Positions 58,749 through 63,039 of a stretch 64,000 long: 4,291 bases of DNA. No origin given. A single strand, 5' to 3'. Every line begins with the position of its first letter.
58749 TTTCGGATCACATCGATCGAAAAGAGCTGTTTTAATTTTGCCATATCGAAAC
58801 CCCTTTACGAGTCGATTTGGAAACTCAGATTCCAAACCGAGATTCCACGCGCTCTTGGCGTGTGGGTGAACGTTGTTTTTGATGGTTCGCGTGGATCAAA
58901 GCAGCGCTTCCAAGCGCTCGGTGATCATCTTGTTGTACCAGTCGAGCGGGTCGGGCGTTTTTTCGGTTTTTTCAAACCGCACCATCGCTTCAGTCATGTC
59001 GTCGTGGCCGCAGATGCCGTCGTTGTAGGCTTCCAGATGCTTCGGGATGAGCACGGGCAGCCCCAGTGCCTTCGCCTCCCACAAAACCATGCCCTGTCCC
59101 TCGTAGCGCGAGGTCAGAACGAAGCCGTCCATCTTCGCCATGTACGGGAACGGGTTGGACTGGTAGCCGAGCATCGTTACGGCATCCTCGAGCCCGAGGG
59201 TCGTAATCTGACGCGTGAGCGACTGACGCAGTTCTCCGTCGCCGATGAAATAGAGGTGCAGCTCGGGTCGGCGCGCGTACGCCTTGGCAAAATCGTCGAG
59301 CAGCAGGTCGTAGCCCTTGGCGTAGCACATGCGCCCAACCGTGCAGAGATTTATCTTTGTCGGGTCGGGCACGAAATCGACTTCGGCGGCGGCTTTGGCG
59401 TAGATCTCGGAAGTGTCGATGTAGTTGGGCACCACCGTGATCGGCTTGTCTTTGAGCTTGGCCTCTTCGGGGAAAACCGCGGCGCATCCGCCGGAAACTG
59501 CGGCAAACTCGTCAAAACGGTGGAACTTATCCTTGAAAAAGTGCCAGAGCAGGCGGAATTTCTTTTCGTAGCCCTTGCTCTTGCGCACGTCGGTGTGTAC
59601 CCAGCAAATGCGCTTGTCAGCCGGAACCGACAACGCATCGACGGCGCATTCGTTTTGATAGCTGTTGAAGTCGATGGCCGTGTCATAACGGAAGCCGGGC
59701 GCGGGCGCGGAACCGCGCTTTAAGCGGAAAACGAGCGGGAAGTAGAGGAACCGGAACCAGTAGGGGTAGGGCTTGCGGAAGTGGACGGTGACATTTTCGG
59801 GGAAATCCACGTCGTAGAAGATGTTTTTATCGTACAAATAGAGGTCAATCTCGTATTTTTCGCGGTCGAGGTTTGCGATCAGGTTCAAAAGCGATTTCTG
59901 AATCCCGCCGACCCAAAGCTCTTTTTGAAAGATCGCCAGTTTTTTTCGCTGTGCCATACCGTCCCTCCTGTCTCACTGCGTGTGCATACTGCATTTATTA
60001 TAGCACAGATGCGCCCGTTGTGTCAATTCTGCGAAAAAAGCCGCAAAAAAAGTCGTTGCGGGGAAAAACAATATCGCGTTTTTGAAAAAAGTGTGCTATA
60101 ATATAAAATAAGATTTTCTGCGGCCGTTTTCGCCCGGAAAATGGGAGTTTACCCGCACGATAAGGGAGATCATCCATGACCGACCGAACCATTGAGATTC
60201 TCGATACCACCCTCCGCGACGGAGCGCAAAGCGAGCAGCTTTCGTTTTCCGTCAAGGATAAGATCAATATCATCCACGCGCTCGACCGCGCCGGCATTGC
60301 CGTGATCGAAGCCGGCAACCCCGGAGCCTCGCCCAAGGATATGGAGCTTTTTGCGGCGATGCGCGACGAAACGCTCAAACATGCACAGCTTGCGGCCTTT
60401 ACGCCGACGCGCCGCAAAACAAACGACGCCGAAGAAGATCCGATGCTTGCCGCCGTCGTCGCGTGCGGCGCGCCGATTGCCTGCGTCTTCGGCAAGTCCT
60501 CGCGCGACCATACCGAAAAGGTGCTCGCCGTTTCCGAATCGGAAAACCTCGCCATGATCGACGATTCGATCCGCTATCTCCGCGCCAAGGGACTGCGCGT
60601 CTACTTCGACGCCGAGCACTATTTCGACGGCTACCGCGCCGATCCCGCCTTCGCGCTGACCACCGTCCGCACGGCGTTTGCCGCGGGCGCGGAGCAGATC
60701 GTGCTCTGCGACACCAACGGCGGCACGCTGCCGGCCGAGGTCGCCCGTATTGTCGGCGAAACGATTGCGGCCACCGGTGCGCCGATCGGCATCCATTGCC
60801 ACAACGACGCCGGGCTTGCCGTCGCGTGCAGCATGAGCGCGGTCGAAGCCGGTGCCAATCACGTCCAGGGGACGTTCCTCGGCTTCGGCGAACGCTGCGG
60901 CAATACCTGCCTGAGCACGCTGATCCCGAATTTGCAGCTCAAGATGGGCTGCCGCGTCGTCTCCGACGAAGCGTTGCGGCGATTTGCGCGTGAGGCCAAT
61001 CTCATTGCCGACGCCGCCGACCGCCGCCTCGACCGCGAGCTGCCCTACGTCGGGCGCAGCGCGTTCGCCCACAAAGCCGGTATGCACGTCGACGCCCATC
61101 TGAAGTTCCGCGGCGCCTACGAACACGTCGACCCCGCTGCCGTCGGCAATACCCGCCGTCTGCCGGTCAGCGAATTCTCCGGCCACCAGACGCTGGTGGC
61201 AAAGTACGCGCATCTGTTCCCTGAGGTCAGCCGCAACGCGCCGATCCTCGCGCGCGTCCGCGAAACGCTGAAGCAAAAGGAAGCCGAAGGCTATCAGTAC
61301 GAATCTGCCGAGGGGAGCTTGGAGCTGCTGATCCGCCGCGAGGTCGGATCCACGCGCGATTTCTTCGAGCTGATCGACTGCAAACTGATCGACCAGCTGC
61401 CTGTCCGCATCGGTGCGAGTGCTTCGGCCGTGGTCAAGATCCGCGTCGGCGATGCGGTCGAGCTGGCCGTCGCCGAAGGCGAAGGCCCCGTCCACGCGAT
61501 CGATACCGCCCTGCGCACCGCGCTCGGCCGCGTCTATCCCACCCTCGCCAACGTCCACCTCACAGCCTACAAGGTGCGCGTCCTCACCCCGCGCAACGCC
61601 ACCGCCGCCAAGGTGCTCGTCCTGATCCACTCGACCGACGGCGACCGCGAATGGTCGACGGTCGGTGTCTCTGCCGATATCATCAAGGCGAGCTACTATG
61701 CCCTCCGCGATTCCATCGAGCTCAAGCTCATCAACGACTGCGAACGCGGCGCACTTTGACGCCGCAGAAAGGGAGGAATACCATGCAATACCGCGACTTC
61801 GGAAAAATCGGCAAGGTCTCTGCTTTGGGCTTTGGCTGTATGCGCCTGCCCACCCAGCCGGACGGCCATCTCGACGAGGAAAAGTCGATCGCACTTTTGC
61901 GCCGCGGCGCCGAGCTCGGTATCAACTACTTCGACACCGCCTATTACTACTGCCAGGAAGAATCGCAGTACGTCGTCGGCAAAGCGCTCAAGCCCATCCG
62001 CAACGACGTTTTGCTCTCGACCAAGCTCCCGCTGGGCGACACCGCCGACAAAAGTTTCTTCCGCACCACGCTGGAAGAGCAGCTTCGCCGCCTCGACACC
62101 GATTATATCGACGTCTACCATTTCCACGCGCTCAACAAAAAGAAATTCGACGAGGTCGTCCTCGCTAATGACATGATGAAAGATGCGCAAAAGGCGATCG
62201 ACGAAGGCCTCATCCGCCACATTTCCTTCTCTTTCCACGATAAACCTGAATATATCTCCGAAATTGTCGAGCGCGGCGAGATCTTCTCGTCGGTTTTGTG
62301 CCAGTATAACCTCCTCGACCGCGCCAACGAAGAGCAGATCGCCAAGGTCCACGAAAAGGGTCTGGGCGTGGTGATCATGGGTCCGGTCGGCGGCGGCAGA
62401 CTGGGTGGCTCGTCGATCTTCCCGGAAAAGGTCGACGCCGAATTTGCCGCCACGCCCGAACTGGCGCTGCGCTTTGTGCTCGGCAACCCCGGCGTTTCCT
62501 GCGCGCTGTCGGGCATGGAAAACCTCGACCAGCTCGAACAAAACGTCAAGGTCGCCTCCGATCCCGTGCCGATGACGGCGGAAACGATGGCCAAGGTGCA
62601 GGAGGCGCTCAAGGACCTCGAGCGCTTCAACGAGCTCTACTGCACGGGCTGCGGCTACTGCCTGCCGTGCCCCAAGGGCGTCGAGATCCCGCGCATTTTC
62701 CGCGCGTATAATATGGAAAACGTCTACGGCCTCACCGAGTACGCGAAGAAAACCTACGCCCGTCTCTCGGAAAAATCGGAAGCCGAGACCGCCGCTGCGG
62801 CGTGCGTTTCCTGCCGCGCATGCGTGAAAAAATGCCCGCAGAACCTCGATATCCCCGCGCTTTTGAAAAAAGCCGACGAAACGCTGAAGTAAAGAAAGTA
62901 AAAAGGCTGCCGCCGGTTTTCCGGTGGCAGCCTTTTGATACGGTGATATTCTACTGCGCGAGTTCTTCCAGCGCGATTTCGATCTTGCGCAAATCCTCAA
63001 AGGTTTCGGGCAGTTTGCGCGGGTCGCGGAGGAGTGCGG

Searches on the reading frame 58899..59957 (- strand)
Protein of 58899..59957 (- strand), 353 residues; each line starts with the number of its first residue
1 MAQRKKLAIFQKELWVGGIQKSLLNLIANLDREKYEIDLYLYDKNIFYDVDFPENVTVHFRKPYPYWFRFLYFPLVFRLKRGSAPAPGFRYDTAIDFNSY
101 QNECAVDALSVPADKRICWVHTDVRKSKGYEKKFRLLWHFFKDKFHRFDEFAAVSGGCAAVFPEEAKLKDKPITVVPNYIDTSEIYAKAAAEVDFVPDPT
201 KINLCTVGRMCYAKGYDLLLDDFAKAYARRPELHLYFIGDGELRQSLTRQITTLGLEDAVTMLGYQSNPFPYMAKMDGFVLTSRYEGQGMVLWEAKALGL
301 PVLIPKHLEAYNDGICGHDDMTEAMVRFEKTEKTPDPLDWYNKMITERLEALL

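Call 20: search_protein_families(library=pfam, proteins=[window:58899-59957:-], max_evalue=0.001)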
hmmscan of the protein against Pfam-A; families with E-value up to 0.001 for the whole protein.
window:58899-59957:- (353 aa): 4 families
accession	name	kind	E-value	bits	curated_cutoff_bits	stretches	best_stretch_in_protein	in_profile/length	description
PF13692.12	Glyco_trans_1_4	-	1.1e-21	78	27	1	203-306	3-107/142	Glycosyl transferases group 1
PF00534.26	Glycos_transf_1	-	2.4e-21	76.4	26.4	1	199-304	13-121/172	Glycosyl transferases group 1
PF13439.12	Glyco_transf_4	-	8.8e-09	36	28.5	1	16-183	1-169/170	Glycosyltransferase Family 4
PF20706.3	GT4-conflict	-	5.5e-06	26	26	1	197-306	193-312/385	Family 4 Glycosyltransferase in conflict systems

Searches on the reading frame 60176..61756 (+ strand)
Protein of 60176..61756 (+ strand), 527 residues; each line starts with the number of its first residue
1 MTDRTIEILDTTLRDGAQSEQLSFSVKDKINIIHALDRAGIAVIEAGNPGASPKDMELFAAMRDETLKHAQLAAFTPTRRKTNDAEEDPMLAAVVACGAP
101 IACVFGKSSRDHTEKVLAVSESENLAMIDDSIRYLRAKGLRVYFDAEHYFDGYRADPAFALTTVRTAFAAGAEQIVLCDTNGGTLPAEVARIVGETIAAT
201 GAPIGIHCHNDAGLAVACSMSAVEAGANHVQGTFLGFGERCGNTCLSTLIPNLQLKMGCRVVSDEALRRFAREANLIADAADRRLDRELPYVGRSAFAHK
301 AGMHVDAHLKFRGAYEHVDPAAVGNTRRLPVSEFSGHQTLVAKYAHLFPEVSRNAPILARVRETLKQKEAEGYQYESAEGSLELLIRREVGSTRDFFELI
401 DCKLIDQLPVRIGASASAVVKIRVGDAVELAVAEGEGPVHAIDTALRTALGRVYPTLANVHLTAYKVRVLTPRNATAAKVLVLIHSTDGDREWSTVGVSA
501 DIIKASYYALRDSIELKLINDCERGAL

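Call 20: search_protein_families(library=pfam, proteins=[window:60176-61756:+], max_evalue=0.001)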
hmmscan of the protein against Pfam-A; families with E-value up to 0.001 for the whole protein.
window:60176-61756:+ (527 aa): 3 families
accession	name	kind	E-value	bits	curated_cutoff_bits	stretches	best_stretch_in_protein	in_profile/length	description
PF00682.25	HMGL-like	-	7.8e-52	176.7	29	1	6-257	2-243/260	HMGL-like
PF08502.15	LeuA_dimer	-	2.5e-22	79.6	24.9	1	378-515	3-128/131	LeuA allosteric (dimerisation) domain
PF22617.1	HCS_D2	-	1.3e-10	41.9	27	1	292-351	2-62/82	Homocitrate synthase post-HMGL domain-like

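Call 22: find_related_loci(query=window:60176-61756:+, collection=genome_contigs, flank=10000)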
Query window:60176-61756:+ (527 aa) in genome_contigs; peptide patterns used: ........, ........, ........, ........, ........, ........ (x = any residue, [..] = any of these).
600 stretches matched a pattern (row limit reached: there are more); 596 encode a relative of the query (tblastn E <= 1e-3); the best 80 are kept; 80 distinct loci.
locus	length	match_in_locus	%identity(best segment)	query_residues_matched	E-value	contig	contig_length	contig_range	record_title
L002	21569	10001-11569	70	6-527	0e+0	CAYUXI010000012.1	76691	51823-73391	MAG TPA_asm: uncultured Oscillospiraceae bacterium isolate binchicken_co370_216 genome assembly, contig: NODE_475_length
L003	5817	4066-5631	51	4-524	0e+0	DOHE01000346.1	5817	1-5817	MAG TPA_asm: Clostridiales bacterium isolate UBA8921 contig_163030, whole genome shotgun sequence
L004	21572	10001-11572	51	1-523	2e-172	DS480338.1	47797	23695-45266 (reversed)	Clostridium leptum DSM 753 Scfld_02_7 genomic scaffold, whole genome shotgun sequence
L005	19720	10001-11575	50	1-524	1e-172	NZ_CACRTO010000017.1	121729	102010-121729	Clostridium tertium isolate CTertiumLFYP3, whole genome shotgun sequence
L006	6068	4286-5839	53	5-521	8e-173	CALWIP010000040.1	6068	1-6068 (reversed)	MAG: uncultured Clostridia bacterium isolate E07__bin8 genome assembly, contig: E07__k127_6145520, whole genome shotgun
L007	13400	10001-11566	49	4-524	1e-170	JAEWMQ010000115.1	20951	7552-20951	MAG: Bacillota bacterium isolate OH_PDB_141 k127_1043361, whole genome shotgun sequence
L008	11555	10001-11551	50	4-519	3e-170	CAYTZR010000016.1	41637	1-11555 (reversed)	MAG TPA_asm: uncultured Oscillospiraceae bacterium isolate SRP222994_co1_499 genome assembly, contig: NODE_1605_length_4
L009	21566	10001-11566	49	4-524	2e-168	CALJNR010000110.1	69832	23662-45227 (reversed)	MAG: uncultured Clostridia bacterium isolate R1_Bin_METABAT__155_sub_1_1 genome assembly, contig: c_000000356343, whole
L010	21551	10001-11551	51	5-521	1e-168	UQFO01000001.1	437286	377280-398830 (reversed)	uncultured Ruminococcaceae bacterium isolate UMGS231 genome assembly, contig: NODE_1_length_437286_cov_34.278775, whole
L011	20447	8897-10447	50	3-519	6e-168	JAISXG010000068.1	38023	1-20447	MAG: Oscillospiraceae bacterium isolate Nc350_bin166 k119_777759, whole genome shotgun sequence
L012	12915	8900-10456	52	1-518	1e-167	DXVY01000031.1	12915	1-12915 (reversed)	MAG TPA_asm: Clostridiales bacterium isolate HRGM_Genome_3484 HRGM_Genome_3484_31, whole genome shotgun sequence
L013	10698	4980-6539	51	4-523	2e-167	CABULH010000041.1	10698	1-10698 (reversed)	MAG TPA_asm: uncultured Ruminococcaceae bacterium isolate MGYG-HGUT-04116 genome assembly, contig: GUT_GENOME256840_41,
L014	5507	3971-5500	53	6-515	8e-169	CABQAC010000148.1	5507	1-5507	MAG TPA_asm: uncultured Clostridiales bacterium isolate MGYG-HGUT-00390 genome assembly, contig: GUT_GENOME008627_148, w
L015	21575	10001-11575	49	1-524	3e-166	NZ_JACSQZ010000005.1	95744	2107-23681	Clostridium gallinarum strain Sa3CUN1 NODE_5_length_95744_cov_45.563799, whole genome shotgun sequence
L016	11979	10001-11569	50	4-526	2e-165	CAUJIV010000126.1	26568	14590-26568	MAG: Pseudomonadota bacterium isolate KLAP190 genome assembly, contig: KLAP190_56004, whole genome shotgun sequence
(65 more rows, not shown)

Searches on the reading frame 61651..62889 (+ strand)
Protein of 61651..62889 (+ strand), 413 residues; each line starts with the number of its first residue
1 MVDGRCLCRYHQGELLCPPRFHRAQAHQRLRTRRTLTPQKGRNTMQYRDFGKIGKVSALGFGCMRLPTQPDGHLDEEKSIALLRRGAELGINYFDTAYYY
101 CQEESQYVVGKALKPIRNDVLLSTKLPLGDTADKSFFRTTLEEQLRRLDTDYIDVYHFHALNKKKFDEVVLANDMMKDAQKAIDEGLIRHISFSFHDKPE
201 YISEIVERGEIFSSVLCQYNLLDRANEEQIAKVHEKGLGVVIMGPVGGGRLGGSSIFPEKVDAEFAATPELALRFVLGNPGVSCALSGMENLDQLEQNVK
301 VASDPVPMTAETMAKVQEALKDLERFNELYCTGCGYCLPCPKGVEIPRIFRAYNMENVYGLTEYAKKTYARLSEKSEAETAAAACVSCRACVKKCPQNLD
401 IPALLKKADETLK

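Call 45: search_protein_families(library=pfam, proteins=[window:61651-62889:+], max_evalue=0.0001)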
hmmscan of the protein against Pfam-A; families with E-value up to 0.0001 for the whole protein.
window:61651-62889:+ (413 aa): 7 families
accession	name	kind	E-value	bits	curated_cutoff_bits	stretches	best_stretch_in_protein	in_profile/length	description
PF00248.27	Aldo_ket_red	-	2.1e-42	145.7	24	1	59-320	2-290/291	Aldo/keto reductase family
PF13187.11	Fer4_9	-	1.9e-08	34.6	27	1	330-398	1-50/52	4Fe-4S dicluster domain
PF13183.11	Fer4_8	-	2.2e-07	31.7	27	1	330-399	4-68/68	4Fe-4S dicluster domain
PF13534.11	Fer4_17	-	4.5e-07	30.7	22.2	1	331-400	2-61/61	4Fe-4S dicluster domain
PF13237.11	Fer4_10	-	2.2e-05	24.7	25.5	1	326-396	4-53/53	4Fe-4S dicluster domain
PF13746.11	Fer4_18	-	3.2e-05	24.5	27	0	362-402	38-78/114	4Fe-4S dicluster domain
PF00037.32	Fer4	-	9.2e-05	22.5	21.1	0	384-398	7-21/24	4Fe-4S binding domain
